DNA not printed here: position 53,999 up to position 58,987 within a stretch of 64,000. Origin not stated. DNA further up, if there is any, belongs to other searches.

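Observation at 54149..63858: Tandem pair of ~1560-aa gingipain-like C25 peptidases with proprotein-convertase P-domains and T9SS sorting tails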

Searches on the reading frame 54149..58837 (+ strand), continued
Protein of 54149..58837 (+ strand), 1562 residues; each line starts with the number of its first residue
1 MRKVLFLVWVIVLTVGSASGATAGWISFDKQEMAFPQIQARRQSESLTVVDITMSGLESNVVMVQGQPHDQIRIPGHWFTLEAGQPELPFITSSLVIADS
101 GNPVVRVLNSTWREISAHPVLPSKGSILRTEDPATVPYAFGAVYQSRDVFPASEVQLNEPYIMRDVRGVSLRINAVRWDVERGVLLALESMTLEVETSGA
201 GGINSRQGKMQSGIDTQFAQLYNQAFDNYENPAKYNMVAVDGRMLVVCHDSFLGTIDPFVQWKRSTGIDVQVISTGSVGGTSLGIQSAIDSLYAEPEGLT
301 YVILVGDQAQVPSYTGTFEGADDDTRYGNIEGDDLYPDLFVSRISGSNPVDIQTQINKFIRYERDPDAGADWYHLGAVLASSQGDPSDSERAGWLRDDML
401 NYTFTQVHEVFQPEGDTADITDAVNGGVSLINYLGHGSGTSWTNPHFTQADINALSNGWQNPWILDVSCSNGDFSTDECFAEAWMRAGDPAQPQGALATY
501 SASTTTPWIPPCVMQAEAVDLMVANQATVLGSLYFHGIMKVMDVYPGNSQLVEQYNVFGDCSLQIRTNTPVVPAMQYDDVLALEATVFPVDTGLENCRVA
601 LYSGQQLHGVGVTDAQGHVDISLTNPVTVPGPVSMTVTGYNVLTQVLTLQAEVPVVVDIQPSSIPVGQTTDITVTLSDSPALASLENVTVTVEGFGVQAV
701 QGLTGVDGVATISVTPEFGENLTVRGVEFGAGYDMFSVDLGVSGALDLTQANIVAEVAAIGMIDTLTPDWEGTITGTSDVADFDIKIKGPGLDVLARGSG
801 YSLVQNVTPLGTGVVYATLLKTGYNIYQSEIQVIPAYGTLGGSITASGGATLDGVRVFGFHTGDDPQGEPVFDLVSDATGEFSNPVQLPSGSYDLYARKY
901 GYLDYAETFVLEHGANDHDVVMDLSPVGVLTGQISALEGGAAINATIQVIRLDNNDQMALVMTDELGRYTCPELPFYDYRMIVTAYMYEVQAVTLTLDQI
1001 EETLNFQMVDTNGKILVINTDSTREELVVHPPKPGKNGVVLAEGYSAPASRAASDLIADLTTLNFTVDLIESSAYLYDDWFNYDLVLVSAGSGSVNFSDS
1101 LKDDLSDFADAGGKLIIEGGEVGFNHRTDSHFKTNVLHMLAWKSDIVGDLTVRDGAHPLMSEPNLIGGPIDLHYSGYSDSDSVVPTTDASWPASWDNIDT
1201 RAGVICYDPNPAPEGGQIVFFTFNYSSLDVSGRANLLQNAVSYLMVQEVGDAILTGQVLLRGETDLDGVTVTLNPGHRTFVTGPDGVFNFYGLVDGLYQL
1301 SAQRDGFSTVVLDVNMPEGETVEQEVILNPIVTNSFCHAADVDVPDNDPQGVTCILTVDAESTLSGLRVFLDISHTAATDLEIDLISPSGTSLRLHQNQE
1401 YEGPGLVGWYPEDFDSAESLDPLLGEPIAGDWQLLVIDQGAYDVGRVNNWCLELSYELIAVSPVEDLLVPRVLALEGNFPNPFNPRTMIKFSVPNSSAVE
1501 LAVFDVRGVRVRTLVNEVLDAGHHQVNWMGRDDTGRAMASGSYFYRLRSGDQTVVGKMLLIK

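Call 9: find_homologous_proteins(query=window:54149-58834:+, max_evalue=1e-10)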
Query window:54149-58834:+ (1562 aa): 165 proteins with E <= 1e-10 among 8000 candidates; the best 120 are listed.
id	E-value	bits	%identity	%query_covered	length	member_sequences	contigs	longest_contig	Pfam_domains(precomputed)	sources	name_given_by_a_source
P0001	0.0e+0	3558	100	100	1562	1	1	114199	PF08126.17,PF13715.13,PF13860.13,PF13620.13,PF01483.28,PF01364.25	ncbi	-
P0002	0.0e+0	2864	79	100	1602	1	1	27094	PF08126.17,PF13860.13,PF13620.13,PF01483.28,PF01364.25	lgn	-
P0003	0.0e+0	2719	76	99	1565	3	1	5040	PF08126.17,PF13715.13,PF13860.13,PF13620.13,PF22904.4,PF01483.28,PF01364.25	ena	-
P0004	0.0e+0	2685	74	100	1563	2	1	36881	PF08126.17,PF13715.13,PF13860.13,PF13620.13,PF01483.28,PF01364.25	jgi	-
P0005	0.0e+0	2563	71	100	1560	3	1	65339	PF08126.17,PF13715.13,PF13860.13,PF13620.13,PF01483.28,PF01364.25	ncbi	-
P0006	0.0e+0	2522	70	100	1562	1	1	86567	PF08126.17,PF13715.13,PF13860.13,PF13620.13,PF01483.28,PF01364.25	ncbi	-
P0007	0.0e+0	2257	63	99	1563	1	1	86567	PF08126.17,PF13715.13,PF13860.13,PF13620.13,PF22904.4,PF01483.28,PF01364.25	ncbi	-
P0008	0.0e+0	2244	63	100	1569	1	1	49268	PF08126.17,PF13715.13,PF13860.13,PF13620.13,PF01483.28,PF01364.25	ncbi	-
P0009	0.0e+0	2239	63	100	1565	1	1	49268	PF08126.17,PF13715.13,PF13860.13,PF13620.13,PF22904.4,PF17210.10,PF01483.28,PF01364.25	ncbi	-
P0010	0.0e+0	2237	63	99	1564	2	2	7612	PF08126.17,PF13715.13,PF13860.13,PF13620.13,PF01483.28,PF01364.25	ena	-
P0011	0.0e+0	2180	60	99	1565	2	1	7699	PF08126.17,PF13715.13,PF13860.13,PF13620.13,PF01483.28,PF01364.25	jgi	-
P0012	0.0e+0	2171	61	100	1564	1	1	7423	PF08126.17,PF13715.13,PF13860.13,PF13620.13,PF22904.4,PF17210.10,PF01483.28,PF01364.25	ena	-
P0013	0.0e+0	2160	61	100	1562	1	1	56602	PF08126.17,PF13715.13,PF13860.13,PF13620.13,PF22904.4,PF01483.28,PF01364.25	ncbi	-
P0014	0.0e+0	2140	60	100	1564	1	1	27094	PF08126.17,PF13715.13,PF13860.13,PF13620.13,PF01483.28,PF01364.25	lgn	-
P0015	0.0e+0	2137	60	100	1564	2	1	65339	PF08126.17,PF13715.13,PF18962.8,PF13860.13,PF13620.13,PF22904.4,PF17210.10,PF01483.28,PF01364.25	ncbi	-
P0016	0.0e+0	2114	60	99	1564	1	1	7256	PF08126.17,PF13715.13,PF13860.13,PF13620.13,PF22904.4,PF01483.28,PF01364.25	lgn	-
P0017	0.0e+0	2109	60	100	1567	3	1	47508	PF08126.17,PF13715.13,PF18962.8,PF13860.13,PF13620.13,PF22904.4,PF01483.28,PF01364.25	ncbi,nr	ncbi:MAG: T9SS type A sorting domain-containing protein [bacterium]|nr:T9SS type A sorting domain-co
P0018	0.0e+0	2088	59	100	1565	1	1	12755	PF08126.17,PF13715.13,PF13860.13,PF13620.13,PF22904.4,PF01483.28,PF01364.25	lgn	-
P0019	0.0e+0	2088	59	100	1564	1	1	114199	PF08126.17,PF13715.13,PF13860.13,PF13620.13,PF22904.4,PF01483.28,PF01364.25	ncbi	-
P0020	0.0e+0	2056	59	100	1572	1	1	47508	PF08126.17,PF13715.13,PF13860.13,PF13620.13,PF22904.4,PF01483.28,PF01364.25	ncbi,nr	ncbi:MAG: T9SS type A sorting domain-containing protein [bacterium]|nr:T9SS type A sorting domain-co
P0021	0.0e+0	2043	57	100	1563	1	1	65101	PF08126.17,PF13715.13,PF18962.8,PF17802.8,PF13860.13,PF13620.13,PF22904.4,PF01483.28,PF01364.25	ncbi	-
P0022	0.0e+0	1962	56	100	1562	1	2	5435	PF08126.17,PF13715.13,PF18962.8,PF13860.13,PF13620.13,PF22904.4,PF17210.10,PF01483.28,PF01364.25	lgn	-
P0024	0.0e+0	1770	52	100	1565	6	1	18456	PF08126.17,PF13715.13,PF13860.13,PF13620.13,PF22904.4,PF01483.28,PF01364.25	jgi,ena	-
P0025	0.0e+0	1766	52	100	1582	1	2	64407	PF08126.17,PF13715.13,PF18962.8,PF13860.13,PF13620.13,PF01483.28,PF01364.25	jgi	jgi:subtilisin-like proprotein convertase family protein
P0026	0.0e+0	1766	52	100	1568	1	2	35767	PF08126.17,PF13715.13,PF18962.8,PF13860.13,PF13620.13,PF01483.28,PF01364.25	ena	-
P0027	0.0e+0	1752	52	100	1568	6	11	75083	PF08126.17,PF13715.13,PF18962.8,PF13860.13,PF13620.13,PF22904.4,PF17210.10,PF01483.28,PF01364.25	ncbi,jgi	jgi:subtilisin-like proprotein convertase family protein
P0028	0.0e+0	1727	51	99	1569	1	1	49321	PF08126.17,PF13860.13,PF13620.13,PF22904.4,PF01483.28,PF01364.25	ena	-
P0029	0.0e+0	1701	50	100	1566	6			PF08126.17,PF18962.8,PF13860.13,PF13620.13,PF17210.10,PF01483.28,PF01364.25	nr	nr:C25 family cysteine peptidase [Candidatus Krumholzibacteria bacterium]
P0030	0.0e+0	1688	50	100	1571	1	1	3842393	PF08126.17,PF13715.13,PF18962.8,PF13860.13,PF13620.13,PF22904.4,PF01483.28,PF01364.25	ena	-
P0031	0.0e+0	1675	50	100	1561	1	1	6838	PF08126.17,PF13715.13,PF13860.13,PF13620.13,PF01483.28,PF01364.25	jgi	jgi:subtilisin-like proprotein convertase family protein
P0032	0.0e+0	1662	50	100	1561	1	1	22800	PF08126.17,PF13860.13,PF13620.13,PF01483.28,PF01364.25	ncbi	-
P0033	0.0e+0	1659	49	99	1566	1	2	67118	PF08126.17,PF13715.13,PF18962.8,PF13860.13,PF13620.13,PF01483.28,PF01364.25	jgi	jgi:subtilisin-like proprotein convertase family protein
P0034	0.0e+0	1657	49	100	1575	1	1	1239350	PF08126.17,PF13715.13,PF18962.8,PF13860.13,PF13620.13,PF17210.10,PF01483.28,PF01364.25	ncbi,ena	-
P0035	0.0e+0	1646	50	100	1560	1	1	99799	PF08126.17,PF13715.13,PF13860.13,PF13620.13,PF22904.4,PF01483.28,PF01364.25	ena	-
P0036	0.0e+0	1497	46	100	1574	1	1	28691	PF08126.17,PF13715.13,PF18962.8,PF13860.13,PF13620.13,PF22904.4,PF01483.28,PF01364.25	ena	-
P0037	0.0e+0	1466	45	100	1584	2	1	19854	PF08126.17,PF13715.13,PF03785.21,PF13860.13,PF13620.13,PF22904.4,PF01483.28,PF01364.25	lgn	-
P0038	0.0e+0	1428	44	100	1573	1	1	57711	PF08126.17,PF13715.13,PF13860.13,PF13620.13,PF22904.4,PF01483.28,PF01364.25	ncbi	-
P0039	0.0e+0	1422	45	99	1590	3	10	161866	PF08126.17,PF13715.13,PF13860.13,PF13620.13,PF01483.28,PF01364.25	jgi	-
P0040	0.0e+0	1419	44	99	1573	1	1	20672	PF08126.17,PF13715.13,PF02369.23,PF18962.8,PF13860.13,PF13620.13,PF22904.4,PF01483.28,PF01364.25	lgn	-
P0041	0.0e+0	1414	45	100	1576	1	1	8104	PF08126.17,PF13715.13,PF03785.21,PF13860.13,PF13620.13,PF22904.4,PF01483.28,PF01364.25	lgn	-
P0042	0.0e+0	1412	45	100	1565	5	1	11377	PF08126.17,PF13715.13,PF18962.8,PF13860.13,PF13620.13,PF22904.4,PF01483.28,PF01364.25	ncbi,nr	ncbi:MAG: C25 family cysteine peptidase [Candidatus Krumholzibacteria bacterium]|nr:C25 family cyste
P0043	0.0e+0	1398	44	100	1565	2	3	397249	PF08126.17,PF13715.13,PF18962.8,PF13860.13,PF13620.13,PF01483.28,PF01364.25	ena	-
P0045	0.0e+0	1372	44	100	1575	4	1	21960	PF08126.17,PF13715.13,PF13860.13,PF13620.13,PF01483.28,PF01364.25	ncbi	-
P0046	0.0e+0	1294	43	98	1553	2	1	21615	PF08126.17,PF13715.13,PF03785.21,PF13860.13,PF13620.13,PF09430.17,PF22904.4,PF01483.28,PF01364.25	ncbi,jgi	-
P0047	0.0e+0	1270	42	99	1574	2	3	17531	PF08126.17,PF03785.21,PF13860.13,PF13620.13,PF01483.28,PF01364.25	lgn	-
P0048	0.0e+0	1269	47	78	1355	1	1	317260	PF08126.17,PF03785.21,PF13860.13,PF13620.13,PF01364.25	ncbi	ncbi:MAG: C25 family cysteine peptidase [Candidatus Krumholzibacteriia bacterium]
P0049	0.0e+0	1268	42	100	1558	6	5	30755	PF08126.17,PF13715.13,PF13860.13,PF13620.13,PF22904.4,PF17210.10,PF01483.28,PF01364.25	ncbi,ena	-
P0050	0.0e+0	1265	42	100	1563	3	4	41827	PF08126.17,PF13715.13,PF13860.13,PF13620.13,PF01483.28,PF01364.25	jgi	-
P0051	0.0e+0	1265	42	100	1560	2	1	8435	PF08126.17,PF13715.13,PF03785.21,PF13860.13,PF13620.13,PF22904.4,PF17210.10,PF01483.28,PF01364.25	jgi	-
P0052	0.0e+0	1260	42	100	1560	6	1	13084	PF08126.17,PF13715.13,PF13860.13,PF13620.13,PF22904.4,PF17210.10,PF01483.28,PF01364.25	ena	-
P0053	0.0e+0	1254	42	100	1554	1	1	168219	PF08126.17,PF13715.13,PF03785.21,PF13860.13,PF13620.13,PF22904.4,PF01483.28,PF01364.25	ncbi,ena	-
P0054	0.0e+0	1247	42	99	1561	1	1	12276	PF08126.17,PF13715.13,PF03785.21,PF13860.13,PF13620.13,PF22904.4,PF01483.28,PF01364.25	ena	-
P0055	0.0e+0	1244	40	100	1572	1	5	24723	PF08126.17,PF13715.13,PF13860.13,PF13620.13,PF01483.28,PF01364.25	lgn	-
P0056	0.0e+0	1227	41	100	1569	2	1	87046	PF08126.17,PF13715.13,PF13860.13,PF13620.13,PF17210.10,PF01483.28,PF01364.25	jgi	jgi:subtilisin-like proprotein convertase family protein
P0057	0.0e+0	1222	44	80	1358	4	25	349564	PF08126.17,PF03785.21,PF13860.13,PF13620.13,PF01364.25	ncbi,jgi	jgi:hypothetical protein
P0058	0.0e+0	1214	41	100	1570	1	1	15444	PF08126.17,PF13715.13,PF18962.8,PF13860.13,PF13620.13,PF22904.4,PF01483.28,PF01364.25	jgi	jgi:subtilisin-like proprotein convertase family protein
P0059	0.0e+0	1205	41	99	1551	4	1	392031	PF08126.17,PF13715.13,PF03785.21,PF13860.13,PF13620.13,PF22904.4,PF01483.28,PF01364.25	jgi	jgi:subtilisin-like proprotein convertase family protein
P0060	0.0e+0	1204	41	99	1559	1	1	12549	PF08126.17,PF13715.13,PF13860.13,PF13620.13,PF22904.4,PF17210.10,PF01483.28,PF01364.25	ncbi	-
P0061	0.0e+0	1204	40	100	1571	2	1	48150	PF08126.17,PF13715.13,PF03785.21,PF13860.13,PF13620.13,PF01483.28,PF01364.25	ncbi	-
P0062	0.0e+0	1201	42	98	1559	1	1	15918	PF08126.17,PF13715.13,PF03785.21,PF13860.13,PF13620.13,PF22904.4,PF17210.10,PF01483.28,PF01364.25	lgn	-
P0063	0.0e+0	1198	41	100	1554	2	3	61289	PF08126.17,PF13715.13,PF03785.21,PF13860.13,PF13620.13,PF22904.4,PF01483.28,PF01364.25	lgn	-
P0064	0.0e+0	1195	40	100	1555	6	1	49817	PF08126.17,PF13715.13,PF03785.21,PF13860.13,PF13620.13,PF22904.4,PF01483.28,PF01364.25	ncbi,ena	-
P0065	0.0e+0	1185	41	98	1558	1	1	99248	PF08126.17,PF13715.13,PF13860.13,PF13620.13,PF22904.4,PF17210.10,PF01483.28,PF01364.25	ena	-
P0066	0.0e+0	1173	40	99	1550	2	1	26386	PF08126.17,PF03785.21,PF13860.13,PF13620.13,PF22904.4,PF01483.28,PF01364.25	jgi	-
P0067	0.0e+0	1171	40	99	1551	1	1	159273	PF08126.17,PF13715.13,PF03785.21,PF13860.13,PF13620.13,PF01483.28,PF01364.25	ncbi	-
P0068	0.0e+0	1165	40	100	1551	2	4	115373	PF08126.17,PF18962.8,PF13860.13,PF13620.13,PF22904.4,PF17210.10,PF01483.28,PF01364.25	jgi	-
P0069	0.0e+0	1150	43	78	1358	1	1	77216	PF08126.17,PF03785.21,PF13860.13,PF13620.13,PF01364.25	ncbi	-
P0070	0.0e+0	1142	40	99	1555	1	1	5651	PF08126.17,PF13860.13,PF13620.13,PF01483.28,PF01364.25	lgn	-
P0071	0.0e+0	1134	39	99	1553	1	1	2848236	PF08126.17,PF13860.13,PF13620.13,PF01483.28,PF01364.25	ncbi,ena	-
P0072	0.0e+0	1126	39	99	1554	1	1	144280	PF08126.17,PF13860.13,PF13620.13,PF01483.28,PF01364.25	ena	-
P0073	0.0e+0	1116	38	99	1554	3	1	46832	PF08126.17,PF13715.13,PF03785.21,PF13860.13,PF13620.13,PF01483.28,PF01364.25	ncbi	-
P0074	0.0e+0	1113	39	100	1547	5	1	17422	PF08126.17,PF13715.13,PF13860.13,PF13620.13,PF22904.4,PF01483.28,PF01364.25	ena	-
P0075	0.0e+0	1107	38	100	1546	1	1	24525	PF08126.17,PF13860.13,PF13620.13,PF01483.28,PF01364.25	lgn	-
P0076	0.0e+0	1106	42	90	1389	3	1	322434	PF13715.13,PF03785.21,PF13860.13,PF13620.13,PF22904.4,PF17210.10,PF01483.28,PF01364.25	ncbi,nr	ncbi:MAG: carboxypeptidase regulatory-like domain-containing protein [bacterium]|nr:carboxypeptidase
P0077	0.0e+0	1104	39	99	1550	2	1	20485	PF08126.17,PF03785.21,PF13860.13,PF13620.13,PF22904.4,PF01483.28,PF01364.25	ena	-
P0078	0.0e+0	1102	40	97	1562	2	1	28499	PF13715.13,PF13860.13,PF13620.13,PF01483.28,PF01364.25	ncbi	ncbi:MAG: C25 family cysteine peptidase [Candidatus Krumholzibacteriia bacterium]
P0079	0.0e+0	1080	38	99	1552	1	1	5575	PF08126.17,PF13860.13,PF13620.13,PF01483.28,PF01364.25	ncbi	-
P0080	0.0e+0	1068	38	100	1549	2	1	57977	PF08126.17,PF13860.13,PF13620.13,PF01483.28,PF01364.25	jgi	-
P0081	0.0e+0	1048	38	98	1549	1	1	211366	PF08126.17,PF13715.13,PF03785.21,PF13860.13,PF13620.13,PF20608.5,PF17210.10,PF01483.28,PF01364.25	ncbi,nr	ncbi:MAG: T9SS type A sorting domain-containing protein [bacterium]|nr:T9SS type A sorting domain-co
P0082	0.0e+0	1034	48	63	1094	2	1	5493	PF18962.8,PF03785.21,PF13860.13,PF13620.13,PF01364.25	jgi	-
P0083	4.2e-298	1010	37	99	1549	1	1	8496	PF08126.17,PF13860.13,PF13620.13,PF01483.28,PF01364.25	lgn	-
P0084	1.2e-293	996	37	97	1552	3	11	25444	PF08126.17,PF13715.13,PF13860.13,PF13620.13,PF01483.28,PF01364.25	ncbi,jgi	jgi:subtilisin-like proprotein convertase family protein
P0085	1.4e-289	982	37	98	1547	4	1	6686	PF13715.13,PF13860.13,PF13620.13,PF17210.10,PF01483.28,PF01364.25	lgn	-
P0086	1.8e-281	955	36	97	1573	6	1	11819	PF08126.17,PF13860.13,PF13620.13,PF01483.28,PF01364.25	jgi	-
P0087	1.2e-271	923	35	100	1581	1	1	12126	PF08126.17,PF13715.13,PF13860.13,PF13620.13,PF01483.28,PF01364.25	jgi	jgi:subtilisin-like proprotein convertase family protein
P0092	9.6e-156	538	37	42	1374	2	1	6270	PF08126.17,PF18962.8,PF01364.25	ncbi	-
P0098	5.4e-138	480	35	40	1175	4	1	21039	PF08126.17,PF18962.8,PF13860.13,PF01364.25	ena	-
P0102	8.3e-134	466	37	40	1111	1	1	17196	PF08126.17,PF21027.4,PF22352.3,PF17963.8,PF02369.23,PF02010.22,PF01483.28,PF01364.25,PF18911.7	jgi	jgi:gingipain R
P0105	8.8e-131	456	36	37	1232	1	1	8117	PF08126.17,PF18962.8,PF01364.25,PF00041.28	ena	-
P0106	1.1e-129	452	33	37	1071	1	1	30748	PF08126.17,PF18962.8,PF01364.25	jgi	-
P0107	7.2e-129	449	37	33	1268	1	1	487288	PF08126.17,PF18962.8,PF13860.13,PF06119.20,PF01364.25,PF00041.28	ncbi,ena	-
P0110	6.1e-123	430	33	43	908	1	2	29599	PF08126.17,PF22352.3,PF01483.28,PF01364.25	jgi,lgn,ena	-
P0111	4.1e-117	410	35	39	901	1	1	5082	PF08126.17,PF22352.3,PF01483.28,PF01364.25,PF18911.7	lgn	-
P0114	6.8e-105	370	33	41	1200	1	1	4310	PF08126.17,PF18962.8,PF03785.21,PF13860.13,PF01364.25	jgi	jgi:hypothetical protein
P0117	6.1e-97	344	31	40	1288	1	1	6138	PF08126.17,PF18962.8,PF03785.21,PF01364.25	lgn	-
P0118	6.5e-97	343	31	44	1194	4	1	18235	PF08126.17,PF18962.8,PF03785.21,PF01364.25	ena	-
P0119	9.9e-93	330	33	37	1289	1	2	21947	PF08126.17,PF19408.6,PF18962.8,PF03785.21,PF01364.25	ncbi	-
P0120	1.5e-92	329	32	41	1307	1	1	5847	PF08126.17,PF18962.8,PF01364.25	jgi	-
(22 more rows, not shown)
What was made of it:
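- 58583..58834 (+): A: T9SS type A C-terminal sorting domain, predicted as a seven-strand beta-sandwich. In B: 63607-63855. Close relatives are named 'T9SS type A sorting domain-containing protein' (call 9).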
